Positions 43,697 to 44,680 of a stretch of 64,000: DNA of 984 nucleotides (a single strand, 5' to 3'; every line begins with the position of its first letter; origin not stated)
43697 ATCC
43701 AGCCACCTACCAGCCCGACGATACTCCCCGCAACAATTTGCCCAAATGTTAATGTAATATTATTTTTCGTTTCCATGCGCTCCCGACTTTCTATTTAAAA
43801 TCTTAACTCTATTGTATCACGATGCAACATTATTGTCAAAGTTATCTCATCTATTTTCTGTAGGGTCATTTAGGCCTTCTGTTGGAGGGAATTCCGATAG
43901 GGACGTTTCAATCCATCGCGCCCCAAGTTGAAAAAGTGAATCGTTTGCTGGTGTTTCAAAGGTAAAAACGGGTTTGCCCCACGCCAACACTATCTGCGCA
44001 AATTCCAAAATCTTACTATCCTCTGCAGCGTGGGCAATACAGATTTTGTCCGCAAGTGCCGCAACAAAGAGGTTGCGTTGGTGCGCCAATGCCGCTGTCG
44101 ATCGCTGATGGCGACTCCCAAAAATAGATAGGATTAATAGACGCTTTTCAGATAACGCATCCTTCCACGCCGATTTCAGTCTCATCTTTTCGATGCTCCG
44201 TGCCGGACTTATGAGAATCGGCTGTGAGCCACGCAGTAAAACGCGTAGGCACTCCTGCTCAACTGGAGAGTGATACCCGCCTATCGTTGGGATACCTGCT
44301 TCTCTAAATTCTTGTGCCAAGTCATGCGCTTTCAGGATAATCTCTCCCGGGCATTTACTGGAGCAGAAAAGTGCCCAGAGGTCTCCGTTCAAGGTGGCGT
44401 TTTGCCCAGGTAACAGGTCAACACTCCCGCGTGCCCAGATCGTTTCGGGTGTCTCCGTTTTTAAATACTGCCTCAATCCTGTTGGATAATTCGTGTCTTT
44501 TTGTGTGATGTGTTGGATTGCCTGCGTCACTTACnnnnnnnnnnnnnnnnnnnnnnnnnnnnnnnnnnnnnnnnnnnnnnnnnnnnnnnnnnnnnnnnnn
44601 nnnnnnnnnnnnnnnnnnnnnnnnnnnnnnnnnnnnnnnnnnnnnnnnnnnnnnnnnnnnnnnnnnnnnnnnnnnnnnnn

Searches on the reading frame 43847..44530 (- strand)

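Call 87: search_protein_families(library=pfam, proteins=[window:43847-44530:-], max_evalue=0.001)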
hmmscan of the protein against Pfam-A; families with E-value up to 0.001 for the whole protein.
window:43847-44530:- (227 aa): 1 family
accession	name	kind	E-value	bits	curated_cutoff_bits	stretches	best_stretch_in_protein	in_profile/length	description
PF02481.21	DNA_processg_A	-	3.5e-11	43.1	29.6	1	3-208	5-204/212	DNA recombination-mediator protein A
